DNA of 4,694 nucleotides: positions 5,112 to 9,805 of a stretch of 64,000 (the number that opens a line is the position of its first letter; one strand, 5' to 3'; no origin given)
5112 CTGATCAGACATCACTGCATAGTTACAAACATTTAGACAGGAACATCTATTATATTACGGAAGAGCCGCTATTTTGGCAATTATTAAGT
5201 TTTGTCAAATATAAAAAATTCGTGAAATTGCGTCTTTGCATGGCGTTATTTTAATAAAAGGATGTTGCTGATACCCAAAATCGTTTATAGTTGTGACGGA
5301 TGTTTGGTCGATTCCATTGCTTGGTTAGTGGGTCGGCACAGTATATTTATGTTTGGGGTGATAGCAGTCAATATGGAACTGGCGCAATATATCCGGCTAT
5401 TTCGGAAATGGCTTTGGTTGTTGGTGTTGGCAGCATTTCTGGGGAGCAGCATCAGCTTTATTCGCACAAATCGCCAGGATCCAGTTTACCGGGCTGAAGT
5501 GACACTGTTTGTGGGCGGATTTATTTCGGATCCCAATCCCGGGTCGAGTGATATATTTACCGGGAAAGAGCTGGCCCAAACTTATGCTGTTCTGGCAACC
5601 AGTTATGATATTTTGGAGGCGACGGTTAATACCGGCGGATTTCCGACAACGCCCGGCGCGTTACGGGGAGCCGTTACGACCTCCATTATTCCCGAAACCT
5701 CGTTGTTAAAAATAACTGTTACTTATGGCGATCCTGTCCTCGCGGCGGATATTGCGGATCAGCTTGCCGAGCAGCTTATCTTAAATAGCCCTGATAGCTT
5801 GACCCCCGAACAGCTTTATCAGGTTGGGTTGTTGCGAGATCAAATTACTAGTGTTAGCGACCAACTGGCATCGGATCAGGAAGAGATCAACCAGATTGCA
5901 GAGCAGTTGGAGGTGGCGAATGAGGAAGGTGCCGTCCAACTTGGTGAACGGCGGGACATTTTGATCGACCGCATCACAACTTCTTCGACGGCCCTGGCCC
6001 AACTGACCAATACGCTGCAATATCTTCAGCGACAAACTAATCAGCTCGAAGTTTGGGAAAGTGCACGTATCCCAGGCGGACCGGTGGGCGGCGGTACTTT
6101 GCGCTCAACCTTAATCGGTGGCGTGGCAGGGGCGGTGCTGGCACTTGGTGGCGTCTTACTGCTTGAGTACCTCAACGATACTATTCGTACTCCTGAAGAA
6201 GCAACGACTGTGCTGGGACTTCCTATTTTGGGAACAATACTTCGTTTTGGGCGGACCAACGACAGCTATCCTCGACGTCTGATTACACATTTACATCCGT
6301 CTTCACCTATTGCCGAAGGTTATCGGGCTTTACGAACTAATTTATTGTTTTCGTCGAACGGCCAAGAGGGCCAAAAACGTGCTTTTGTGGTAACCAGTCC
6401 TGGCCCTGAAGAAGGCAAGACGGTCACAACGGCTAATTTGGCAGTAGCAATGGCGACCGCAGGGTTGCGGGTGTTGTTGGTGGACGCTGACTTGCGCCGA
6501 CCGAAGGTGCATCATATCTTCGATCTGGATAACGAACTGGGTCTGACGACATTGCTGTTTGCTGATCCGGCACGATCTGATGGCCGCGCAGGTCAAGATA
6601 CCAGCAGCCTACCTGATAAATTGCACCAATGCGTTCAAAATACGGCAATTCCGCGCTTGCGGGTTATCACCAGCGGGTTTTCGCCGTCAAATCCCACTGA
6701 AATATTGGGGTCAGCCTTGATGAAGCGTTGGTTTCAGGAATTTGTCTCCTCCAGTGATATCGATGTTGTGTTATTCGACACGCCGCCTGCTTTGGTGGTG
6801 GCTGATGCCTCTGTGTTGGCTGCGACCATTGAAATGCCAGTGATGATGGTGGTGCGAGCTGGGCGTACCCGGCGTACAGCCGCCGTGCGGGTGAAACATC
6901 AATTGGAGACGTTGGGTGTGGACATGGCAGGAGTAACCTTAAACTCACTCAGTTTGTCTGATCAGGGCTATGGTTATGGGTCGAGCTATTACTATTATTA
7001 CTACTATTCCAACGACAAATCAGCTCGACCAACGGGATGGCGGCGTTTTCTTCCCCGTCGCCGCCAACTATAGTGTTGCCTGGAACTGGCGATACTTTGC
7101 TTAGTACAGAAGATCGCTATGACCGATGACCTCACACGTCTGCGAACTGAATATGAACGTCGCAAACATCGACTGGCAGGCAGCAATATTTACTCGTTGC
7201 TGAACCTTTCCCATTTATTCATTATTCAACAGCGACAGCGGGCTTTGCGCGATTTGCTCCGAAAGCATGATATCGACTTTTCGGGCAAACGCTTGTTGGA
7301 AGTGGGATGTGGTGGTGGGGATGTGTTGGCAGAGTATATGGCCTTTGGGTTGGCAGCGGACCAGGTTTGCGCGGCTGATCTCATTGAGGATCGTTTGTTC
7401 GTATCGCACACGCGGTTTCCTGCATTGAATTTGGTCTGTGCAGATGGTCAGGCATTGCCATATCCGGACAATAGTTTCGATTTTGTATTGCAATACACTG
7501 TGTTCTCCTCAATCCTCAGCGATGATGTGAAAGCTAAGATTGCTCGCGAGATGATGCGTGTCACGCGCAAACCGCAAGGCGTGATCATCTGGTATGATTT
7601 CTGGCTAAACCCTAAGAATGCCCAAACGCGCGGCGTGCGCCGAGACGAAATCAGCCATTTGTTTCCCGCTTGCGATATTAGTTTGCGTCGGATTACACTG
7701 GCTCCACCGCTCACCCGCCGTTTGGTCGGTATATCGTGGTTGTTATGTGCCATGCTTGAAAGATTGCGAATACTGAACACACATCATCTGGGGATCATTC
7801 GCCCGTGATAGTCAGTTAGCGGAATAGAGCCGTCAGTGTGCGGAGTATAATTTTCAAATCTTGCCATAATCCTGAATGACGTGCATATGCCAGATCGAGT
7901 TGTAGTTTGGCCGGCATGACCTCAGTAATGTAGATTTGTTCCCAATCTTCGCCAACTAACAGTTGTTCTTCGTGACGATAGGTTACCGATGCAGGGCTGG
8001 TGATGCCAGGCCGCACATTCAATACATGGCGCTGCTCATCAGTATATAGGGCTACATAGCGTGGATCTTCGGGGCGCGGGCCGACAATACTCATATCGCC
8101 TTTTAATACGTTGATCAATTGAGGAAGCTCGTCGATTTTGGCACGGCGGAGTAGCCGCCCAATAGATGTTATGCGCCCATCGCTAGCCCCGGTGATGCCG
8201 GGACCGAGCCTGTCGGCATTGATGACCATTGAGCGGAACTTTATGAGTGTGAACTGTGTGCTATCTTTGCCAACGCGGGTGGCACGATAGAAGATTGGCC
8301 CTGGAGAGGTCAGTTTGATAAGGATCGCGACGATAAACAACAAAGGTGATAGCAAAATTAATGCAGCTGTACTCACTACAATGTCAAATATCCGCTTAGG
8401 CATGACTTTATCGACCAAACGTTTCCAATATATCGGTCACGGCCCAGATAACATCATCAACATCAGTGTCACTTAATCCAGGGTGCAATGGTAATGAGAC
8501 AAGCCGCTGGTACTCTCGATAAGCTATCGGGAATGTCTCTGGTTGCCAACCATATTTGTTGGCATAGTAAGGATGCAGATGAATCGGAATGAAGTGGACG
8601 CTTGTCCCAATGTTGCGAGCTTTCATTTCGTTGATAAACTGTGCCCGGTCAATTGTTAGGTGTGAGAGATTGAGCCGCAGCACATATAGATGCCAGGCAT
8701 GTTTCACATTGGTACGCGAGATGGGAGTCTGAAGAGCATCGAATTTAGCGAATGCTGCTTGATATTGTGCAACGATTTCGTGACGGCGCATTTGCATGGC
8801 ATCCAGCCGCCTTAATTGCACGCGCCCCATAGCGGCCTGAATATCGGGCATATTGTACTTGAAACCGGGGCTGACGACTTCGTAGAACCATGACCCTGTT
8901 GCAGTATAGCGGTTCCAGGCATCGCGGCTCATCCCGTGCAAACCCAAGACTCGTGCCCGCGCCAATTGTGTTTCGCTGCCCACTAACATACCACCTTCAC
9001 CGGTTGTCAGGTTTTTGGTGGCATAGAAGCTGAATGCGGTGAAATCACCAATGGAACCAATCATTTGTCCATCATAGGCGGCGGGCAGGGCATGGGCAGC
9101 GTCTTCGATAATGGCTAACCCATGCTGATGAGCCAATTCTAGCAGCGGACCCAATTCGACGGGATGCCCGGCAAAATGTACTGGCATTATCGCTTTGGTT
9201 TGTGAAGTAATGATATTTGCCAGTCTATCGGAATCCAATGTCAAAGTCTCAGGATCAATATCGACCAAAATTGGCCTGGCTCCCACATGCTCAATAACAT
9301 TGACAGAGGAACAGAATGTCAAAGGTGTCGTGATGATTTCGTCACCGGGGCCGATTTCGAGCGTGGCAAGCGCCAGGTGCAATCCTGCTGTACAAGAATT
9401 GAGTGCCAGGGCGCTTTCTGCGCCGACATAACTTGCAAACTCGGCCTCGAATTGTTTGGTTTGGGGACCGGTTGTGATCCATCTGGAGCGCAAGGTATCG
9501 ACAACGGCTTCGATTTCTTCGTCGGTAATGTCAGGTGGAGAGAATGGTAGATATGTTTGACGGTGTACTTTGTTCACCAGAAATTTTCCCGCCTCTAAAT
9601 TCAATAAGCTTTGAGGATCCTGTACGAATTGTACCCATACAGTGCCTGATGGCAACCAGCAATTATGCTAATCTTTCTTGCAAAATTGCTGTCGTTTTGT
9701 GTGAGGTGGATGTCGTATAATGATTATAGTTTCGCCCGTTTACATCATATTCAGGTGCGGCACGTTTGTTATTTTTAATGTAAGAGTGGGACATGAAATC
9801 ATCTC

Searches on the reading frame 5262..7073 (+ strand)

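Call 74: search_protein_families(library=pfam, proteins=[window:5262-7073:+], max_evalue=0.00001)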
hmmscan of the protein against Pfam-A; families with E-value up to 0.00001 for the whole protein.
window:5262-7073:+ (603 aa): 3 families
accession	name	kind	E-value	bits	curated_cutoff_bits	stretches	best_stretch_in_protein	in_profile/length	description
PF01656.29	CbiA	-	1.6e-08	35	25.4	1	376-446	2-54/125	CobQ/CobB/MinD/ParA nucleotide binding domain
PF10609.15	ParA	-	9.1e-07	29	27.1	1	384-557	15-169/246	NUBPL iron-transfer P-loop NTPase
PF13614.12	AAA_31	-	9.2e-07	29.4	27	1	385-521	14-139/177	AAA domain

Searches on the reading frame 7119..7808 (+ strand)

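Call 74: search_protein_families(library=pfam, proteins=[window:7119-7808:+], max_evalue=0.00001)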
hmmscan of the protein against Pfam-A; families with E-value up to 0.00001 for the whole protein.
window:7119-7808:+ (229 aa): 4 families
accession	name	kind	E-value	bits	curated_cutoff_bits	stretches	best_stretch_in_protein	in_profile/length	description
PF08241.18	Methyltransf_11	-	2.7e-13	50.8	21.2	1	60-156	1-93/95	Methyltransferase domain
PF13649.12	Methyltransf_25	-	1.1e-11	45.7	27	1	60-151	2-95/97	Methyltransferase domain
PF13489.12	Methyltransf_23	-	4.7e-07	30.1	27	1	38-134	4-96/164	Methyltransferase domain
PF01209.24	Ubie_methyltran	-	3.1e-06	27.1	20.1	1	39-156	31-149/233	ubiE/COQ5 methyltransferase family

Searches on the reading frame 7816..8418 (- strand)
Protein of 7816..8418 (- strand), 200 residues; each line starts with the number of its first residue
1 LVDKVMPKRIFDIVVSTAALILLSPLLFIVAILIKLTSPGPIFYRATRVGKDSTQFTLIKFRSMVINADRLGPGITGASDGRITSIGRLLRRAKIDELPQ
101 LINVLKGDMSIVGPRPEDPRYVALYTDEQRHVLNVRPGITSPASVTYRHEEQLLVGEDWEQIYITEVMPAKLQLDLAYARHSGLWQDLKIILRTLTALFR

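Call 74: search_protein_families(library=pfam, proteins=[window:7816-8418:-], max_evalue=0.00001)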
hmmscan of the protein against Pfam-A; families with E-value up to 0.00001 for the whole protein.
window:7816-8418:- (200 aa): 1 family
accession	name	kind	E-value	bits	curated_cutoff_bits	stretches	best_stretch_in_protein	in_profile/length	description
PF02397.22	Bac_transf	-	2.5e-62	210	27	1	8-199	1-178/179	Bacterial sugar transferase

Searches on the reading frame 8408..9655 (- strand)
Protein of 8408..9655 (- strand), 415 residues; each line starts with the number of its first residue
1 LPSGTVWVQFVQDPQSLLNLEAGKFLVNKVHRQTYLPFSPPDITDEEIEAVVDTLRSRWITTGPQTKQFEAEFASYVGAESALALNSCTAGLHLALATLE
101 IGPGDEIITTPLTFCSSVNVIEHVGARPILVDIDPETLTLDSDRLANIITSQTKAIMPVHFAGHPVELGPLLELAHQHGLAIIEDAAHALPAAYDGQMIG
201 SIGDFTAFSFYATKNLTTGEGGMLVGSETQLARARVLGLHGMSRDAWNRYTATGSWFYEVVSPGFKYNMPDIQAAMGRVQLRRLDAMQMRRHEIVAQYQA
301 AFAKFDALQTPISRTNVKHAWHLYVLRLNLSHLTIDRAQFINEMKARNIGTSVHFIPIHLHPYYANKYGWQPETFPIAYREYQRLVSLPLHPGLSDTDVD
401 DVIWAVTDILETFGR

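Call 74: search_protein_families(library=pfam, proteins=[window:8408-9655:-], max_evalue=0.00001)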
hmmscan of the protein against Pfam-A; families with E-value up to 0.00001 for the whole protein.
window:8408-9655:- (415 aa): 2 families
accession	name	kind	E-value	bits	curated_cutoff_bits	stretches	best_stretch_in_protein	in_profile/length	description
PF01041.23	DegT_DnrJ_EryC1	-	1.2e-123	413.3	19.8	1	42-406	2-359/360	DegT/DnrJ/EryC1/StrS aminotransferase family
PF00155.27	Aminotran_1_2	-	1e-06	28.6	19.7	1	40-156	19-150/361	Aminotransferase class I and II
